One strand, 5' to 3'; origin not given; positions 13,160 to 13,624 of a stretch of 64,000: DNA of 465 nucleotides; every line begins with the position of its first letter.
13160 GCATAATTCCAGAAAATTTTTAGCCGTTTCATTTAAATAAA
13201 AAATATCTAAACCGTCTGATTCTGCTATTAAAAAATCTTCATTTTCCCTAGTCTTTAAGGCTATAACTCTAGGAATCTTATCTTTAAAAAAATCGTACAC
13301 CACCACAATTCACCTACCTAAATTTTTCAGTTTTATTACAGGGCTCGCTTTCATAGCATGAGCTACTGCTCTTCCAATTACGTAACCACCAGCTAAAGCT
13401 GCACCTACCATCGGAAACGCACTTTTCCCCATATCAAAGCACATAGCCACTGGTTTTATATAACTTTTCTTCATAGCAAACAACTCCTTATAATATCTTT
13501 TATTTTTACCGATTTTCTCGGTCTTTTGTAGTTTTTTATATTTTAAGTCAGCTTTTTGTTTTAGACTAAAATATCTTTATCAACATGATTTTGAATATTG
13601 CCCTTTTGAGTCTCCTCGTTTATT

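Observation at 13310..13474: Unannotated 54-aa ORF (peptide 2) below the ORF-track threshold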

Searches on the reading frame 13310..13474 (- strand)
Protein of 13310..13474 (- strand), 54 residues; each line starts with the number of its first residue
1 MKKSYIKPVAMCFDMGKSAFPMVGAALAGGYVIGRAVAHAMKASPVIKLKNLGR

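Call 5: search_protein_families(library=pfam, proteins=[window:13310-13474:-], max_evalue=0.01)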
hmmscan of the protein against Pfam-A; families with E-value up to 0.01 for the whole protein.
window:13310-13474:- (54 aa): 0 families

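Call 6: search_protein_families(library=ncbifam, proteins=[window:13310-13474:-], max_evalue=1)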
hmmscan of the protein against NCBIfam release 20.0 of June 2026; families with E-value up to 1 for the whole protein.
window:13310-13474:- (54 aa): 1 family
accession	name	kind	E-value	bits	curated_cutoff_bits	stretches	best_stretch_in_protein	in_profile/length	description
TIGR01939.1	nqrD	equivalog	0.14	12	244.85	1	10-47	91-128/207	NADH:ubiquinone reductase (Na(+)-transporting) subunit D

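Call 8: find_homologous_proteins(query=window:13313-13474:-, max_evalue=10)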
Query seq(54 aa) (54 aa): 3 proteins with E <= 10 among 3 candidates.
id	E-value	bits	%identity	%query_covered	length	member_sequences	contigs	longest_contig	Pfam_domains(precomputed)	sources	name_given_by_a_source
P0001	4.3e-26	106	96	100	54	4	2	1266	-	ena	-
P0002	6.9e-24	99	89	100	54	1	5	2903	-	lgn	-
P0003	1.6e-20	89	78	100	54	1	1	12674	-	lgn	-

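Call 9: find_encoding_contigs(protein=window:13310-13474:-, flank=8000, max_places=8)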
Protein window:13310-13474:- (54 aa): 25 contigs read that carry it; 8 places shown.
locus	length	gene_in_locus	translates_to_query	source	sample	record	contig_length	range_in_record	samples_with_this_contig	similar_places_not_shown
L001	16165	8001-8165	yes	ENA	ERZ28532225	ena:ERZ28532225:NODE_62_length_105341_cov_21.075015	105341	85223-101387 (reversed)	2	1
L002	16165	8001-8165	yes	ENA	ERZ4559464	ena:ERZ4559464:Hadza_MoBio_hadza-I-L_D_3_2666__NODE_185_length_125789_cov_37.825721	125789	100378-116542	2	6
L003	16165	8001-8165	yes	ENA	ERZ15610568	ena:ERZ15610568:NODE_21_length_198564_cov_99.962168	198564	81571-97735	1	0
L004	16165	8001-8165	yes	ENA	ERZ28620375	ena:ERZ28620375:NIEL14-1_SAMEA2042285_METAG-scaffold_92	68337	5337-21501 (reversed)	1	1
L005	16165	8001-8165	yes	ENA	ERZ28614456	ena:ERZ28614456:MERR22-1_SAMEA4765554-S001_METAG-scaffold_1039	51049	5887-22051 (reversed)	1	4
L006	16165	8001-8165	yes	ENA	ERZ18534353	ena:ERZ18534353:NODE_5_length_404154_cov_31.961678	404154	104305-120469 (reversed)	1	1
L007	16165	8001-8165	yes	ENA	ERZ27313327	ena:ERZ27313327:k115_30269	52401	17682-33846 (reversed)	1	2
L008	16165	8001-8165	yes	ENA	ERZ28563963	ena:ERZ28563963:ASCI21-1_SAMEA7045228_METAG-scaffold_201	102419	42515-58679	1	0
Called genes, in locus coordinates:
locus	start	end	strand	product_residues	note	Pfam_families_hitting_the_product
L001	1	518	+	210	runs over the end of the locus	PF12773:DZR, PF13248:Zn_ribbon_3 (faint), PF18912:DZR_2 (faint), PF13240:Zn_Ribbon_1 (weak), PF05656:DUF805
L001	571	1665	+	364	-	-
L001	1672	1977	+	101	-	-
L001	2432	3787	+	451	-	-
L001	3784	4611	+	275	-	-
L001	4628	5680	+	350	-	PF13459:Fer4_15 (weak)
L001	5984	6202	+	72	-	PF01381:HTH_3, PF13560:HTH_31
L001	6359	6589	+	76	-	PF12844:HTH_19, PF13560:HTH_31 (weak), PF01381:HTH_3, PF13443:HTH_26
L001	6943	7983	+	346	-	PF04055:Radical_SAM, PF13353:Fer4_12 (weak)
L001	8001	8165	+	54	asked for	-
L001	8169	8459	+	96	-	PF05402:PqqD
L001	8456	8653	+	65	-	-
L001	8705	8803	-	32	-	-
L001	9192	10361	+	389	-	PF13535:ATP-grasp_4 (weak)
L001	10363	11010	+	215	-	-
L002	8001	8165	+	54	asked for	-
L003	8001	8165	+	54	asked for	-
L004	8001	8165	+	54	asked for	-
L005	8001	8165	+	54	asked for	-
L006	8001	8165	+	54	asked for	-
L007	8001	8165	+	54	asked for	-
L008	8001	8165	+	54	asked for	-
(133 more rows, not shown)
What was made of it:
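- The exact product is called in many public assemblies (call 9).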

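Call 12: find_encoding_contigs(protein=P0003, flank=10000, max_places=4)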
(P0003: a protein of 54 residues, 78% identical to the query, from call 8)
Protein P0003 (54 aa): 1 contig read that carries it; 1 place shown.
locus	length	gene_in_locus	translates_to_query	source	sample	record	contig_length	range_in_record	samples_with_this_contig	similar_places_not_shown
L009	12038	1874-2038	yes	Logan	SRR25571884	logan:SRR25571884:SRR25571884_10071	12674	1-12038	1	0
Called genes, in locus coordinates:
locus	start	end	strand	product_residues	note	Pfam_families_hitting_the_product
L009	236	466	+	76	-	PF12844:HTH_19, PF13560:HTH_31 (weak), PF01381:HTH_3, PF13443:HTH_26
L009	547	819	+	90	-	-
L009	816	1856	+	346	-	PF04055:Radical_SAM, PF13353:Fer4_12 (weak)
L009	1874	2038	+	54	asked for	-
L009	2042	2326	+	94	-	PF05402:PqqD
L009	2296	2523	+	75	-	-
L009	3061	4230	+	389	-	-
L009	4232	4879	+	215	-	-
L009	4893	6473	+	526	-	PF02543:Carbam_trans_N, PF16861:Carbam_trans_C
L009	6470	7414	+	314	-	PF13632:Glyco_trans_2_3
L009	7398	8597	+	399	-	-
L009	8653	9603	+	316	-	PF01073:3Beta_HSD, PF01370:Epimerase, PF02719:Polysacc_synt_2 (weak), PF04321:RmlD_sub_bind (weak), PF07993:NAD_binding_4, PF16363:GDP_Man_Dehyd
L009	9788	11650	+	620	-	PF07715:Plug, PF00593:TonB_dep_Rec_b-barrel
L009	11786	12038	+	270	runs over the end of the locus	PF08543:Phos_pyr_kin, PF00294:PfkB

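Call 13: find_encoding_contigs(protein=P0002, flank=10000, max_places=5)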
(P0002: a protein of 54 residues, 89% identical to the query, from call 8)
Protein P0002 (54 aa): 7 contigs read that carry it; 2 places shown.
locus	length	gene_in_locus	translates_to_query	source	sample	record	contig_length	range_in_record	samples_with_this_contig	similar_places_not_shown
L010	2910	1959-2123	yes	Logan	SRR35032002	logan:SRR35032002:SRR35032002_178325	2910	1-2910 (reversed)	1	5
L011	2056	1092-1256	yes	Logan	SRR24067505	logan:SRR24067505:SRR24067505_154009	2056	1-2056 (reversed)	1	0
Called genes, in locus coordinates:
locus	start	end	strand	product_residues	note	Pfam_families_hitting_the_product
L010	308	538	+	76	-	PF12844:HTH_19, PF13560:HTH_31 (weak), PF01381:HTH_3, PF13443:HTH_26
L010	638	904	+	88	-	-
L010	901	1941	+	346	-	PF04055:Radical_SAM, PF13353:Fer4_12 (faint)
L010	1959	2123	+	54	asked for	-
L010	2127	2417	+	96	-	PF05402:PqqD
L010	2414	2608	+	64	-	-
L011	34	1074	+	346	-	PF04055:Radical_SAM, PF13353:Fer4_12 (faint)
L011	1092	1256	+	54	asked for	-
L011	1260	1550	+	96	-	PF05402:PqqD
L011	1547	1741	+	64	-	-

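Call 26: find_homologous_proteins(query=A2, max_evalue=0.01)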
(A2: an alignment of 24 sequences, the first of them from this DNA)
Query A2 (24 sequences) (54 aa, profile of the alignment): 72 proteins with E <= 0.01 among 4265 candidates.
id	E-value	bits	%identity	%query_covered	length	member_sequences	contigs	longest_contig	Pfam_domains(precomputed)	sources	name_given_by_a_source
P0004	5.4e-19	86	34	100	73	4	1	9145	-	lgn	-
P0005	6.4e-19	86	40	96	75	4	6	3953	-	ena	-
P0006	1.8e-18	84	33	96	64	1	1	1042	-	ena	-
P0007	1.8e-18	84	61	43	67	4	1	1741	-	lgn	-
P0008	1.9e-18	84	51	96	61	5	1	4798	-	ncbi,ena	-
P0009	2.0e-18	84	32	96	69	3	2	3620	-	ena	-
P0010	2.6e-18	84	61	33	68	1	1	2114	-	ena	-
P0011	3.4e-18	84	35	96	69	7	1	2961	-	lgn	-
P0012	3.5e-18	83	32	100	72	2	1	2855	-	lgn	-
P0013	3.9e-18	83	35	96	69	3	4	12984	-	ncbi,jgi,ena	-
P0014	4.1e-18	83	30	100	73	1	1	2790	-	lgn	-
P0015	8.7e-18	82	50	41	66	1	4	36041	-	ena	-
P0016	8.7e-18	82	58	44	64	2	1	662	-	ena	-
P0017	9.0e-18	82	37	96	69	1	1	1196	-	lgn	-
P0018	1.1e-17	82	58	44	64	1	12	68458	-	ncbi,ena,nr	ncbi:MAG: hypothetical protein IJQ82_12450 [Selenomonadaceae bacterium]|nr:hypothetical protein [Sel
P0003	5.7e-17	80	78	100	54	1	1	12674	-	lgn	-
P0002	8.3e-17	79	89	100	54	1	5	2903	-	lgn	-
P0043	8.2e-15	73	34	96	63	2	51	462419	-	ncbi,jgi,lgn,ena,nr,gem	ncbi:MAG: hypothetical protein KHX78_02235 [Megasphaera micronuciformis]|jgi:hypothetical protein|nr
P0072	4.2e-4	38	67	17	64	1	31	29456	-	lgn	-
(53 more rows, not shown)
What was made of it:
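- Checked: Homologues in NCBI are 'hypothetical protein' (call 26).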

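Call 27: find_encoding_contigs(protein=P0043, flank=8000, max_places=2)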
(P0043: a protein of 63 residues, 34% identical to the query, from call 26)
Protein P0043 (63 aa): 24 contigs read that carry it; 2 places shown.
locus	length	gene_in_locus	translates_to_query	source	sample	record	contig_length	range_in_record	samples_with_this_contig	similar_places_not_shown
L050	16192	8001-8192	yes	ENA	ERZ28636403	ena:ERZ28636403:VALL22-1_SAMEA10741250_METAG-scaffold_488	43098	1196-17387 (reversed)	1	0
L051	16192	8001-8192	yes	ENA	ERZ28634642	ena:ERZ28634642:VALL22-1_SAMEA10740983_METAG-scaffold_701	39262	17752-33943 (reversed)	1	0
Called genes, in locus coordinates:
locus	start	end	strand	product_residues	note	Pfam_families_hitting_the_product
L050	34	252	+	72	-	PF00403:HMA (weak)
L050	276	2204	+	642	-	PF00122:E1-E2_ATPase, PF00702:Hydrolase, PF08282:Hydrolase_3 (faint)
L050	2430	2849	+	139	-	PF01242:PTPS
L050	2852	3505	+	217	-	PF13353:Fer4_12, PF04055:Radical_SAM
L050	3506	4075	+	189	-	PF01227:GTP_cyclohydroI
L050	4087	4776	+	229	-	PF00733:Asn_synthase (weak), PF02540:NAD_synthase (weak), PF06508:QueC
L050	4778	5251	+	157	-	PF14489:QueF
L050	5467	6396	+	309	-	PF13384:HTH_23 (faint), PF13518:HTH_28, PF13551:HTH_29 (weak), PF00665:rve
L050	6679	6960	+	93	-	-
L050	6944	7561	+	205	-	PF04055:Radical_SAM, PF13353:Fer4_12 (weak)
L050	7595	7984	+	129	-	-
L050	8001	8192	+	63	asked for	-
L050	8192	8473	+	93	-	PF05402:PqqD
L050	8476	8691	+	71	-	-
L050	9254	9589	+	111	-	-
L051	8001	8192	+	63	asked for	-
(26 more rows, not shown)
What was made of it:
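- In Megasphaera micronuciformis the radical SAM gene is called in two pieces in the two loci examined, while the peptide genes are intact (call 27). The peptide genes stay intact where the radical SAM gene is split (call 27).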

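Call 28: find_encoding_contigs(protein=P0018, flank=8000, max_places=2)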
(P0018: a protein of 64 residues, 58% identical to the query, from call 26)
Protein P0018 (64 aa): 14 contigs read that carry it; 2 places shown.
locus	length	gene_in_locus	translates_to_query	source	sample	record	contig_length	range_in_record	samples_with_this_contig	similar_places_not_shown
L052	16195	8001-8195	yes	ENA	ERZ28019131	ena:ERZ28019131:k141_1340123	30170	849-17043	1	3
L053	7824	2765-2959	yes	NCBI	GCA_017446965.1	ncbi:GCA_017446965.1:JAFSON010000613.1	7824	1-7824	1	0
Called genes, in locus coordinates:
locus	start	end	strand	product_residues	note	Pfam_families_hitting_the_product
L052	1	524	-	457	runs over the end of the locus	?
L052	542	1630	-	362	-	PF08666:SAF, PF16976:RcpC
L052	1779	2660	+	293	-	PF03783:CsgG, PF13036:LpoB (weak)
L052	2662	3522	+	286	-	PF03783:CsgG, PF13036:LpoB (weak), PF16538:FlgT_C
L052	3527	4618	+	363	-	-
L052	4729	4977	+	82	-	-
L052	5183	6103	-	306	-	PF01522:Polysacc_deac_1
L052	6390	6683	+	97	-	PF01381:HTH_3 (weak)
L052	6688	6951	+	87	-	PF03692:CxxCxxCC (faint)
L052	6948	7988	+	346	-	PF04055:Radical_SAM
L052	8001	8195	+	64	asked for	-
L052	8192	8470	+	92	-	PF05402:PqqD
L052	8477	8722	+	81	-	-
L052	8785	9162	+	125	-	PF06803:DUF1232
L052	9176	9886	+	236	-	PF14014:DUF4230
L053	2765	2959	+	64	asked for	-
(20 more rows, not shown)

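Call 29: find_encoding_contigs(protein=P0072, flank=8000, max_places=2)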
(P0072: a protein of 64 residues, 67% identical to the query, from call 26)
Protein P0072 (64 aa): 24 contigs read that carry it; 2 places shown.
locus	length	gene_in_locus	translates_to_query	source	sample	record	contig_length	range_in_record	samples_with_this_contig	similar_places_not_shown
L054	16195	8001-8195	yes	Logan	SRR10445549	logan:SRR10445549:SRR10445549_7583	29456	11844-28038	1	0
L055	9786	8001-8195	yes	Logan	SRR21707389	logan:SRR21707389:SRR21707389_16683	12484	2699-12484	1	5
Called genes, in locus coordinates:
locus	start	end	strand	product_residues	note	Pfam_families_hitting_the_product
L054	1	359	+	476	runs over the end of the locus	PF01921:tRNA-synt_1f (faint), PF00133:tRNA-synt_1 (faint), PF01406:tRNA-synt_1e, PF09334:tRNA-synt_1g (faint), PF09190:DALR_2, PF23493:CysS_C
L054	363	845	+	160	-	PF00636:Ribonuclease_3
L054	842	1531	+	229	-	PF02511:Thy1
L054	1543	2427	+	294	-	PF08032:SpoU_sub_bind, PF00588:SpoU_methylase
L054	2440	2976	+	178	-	PF05991:NYN_YacP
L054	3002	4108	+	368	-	PF04542:Sigma70_r2, PF08281:Sigma70_r4_2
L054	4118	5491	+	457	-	PF00209:SNF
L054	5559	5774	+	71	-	PF11146:DUF2905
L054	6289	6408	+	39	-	-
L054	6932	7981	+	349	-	PF13353:Fer4_12 (weak), PF04055:Radical_SAM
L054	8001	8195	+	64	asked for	-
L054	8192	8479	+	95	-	PF05402:PqqD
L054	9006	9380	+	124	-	PF01880:Desulfoferrodox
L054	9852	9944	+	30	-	-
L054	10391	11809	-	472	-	PF00392:GntR, PF00155:Aminotran_1_2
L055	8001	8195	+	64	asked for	-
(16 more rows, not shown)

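Call 44: search_protein_families(library=padloc, proteins=[window:13310-13474:-], max_evalue=0.01)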
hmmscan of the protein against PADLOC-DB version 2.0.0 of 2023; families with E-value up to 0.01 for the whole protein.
window:13310-13474:- (54 aa): 0 families

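Call 69: search_protein_representatives(alignment_id=A6)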
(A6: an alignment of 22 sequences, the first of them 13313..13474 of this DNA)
Query: 22 sequences, 65 profile positions. Proteins with E-value up to 0.001 (for the whole library): 155; up to 1e-10: 37; up to 1e-30: 0. The best 150 are listed.
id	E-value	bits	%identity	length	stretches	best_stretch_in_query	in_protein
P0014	3.9e-21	91.1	-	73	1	1-61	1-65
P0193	2.9e-18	81.9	-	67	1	1-62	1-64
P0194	5.2e-17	77.9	-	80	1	1-59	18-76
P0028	5.7e-17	77.8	-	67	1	1-63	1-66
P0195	6.9e-17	77.5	-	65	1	1-64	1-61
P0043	1.3e-16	76.6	-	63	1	1-64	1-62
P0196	5.3e-16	74.7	-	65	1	1-62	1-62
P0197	6.5e-15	71.2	-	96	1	2-60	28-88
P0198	1.3e-14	70.2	-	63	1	1-60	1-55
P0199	1.5e-14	70.1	-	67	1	1-64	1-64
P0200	1.9e-14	69.7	-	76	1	1-59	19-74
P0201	1.9e-14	69.7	-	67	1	1-63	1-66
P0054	4.1e-14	68.7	-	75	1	1-64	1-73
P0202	5.1e-14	68.3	-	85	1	1-64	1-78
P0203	6.1e-14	68.1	-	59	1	2-62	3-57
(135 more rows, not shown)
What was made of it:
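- All are 44-102 aa and unnamed (calls 26, 69). Profile E-values reach 1e-21 against 1.8 billion proteins (call 69).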
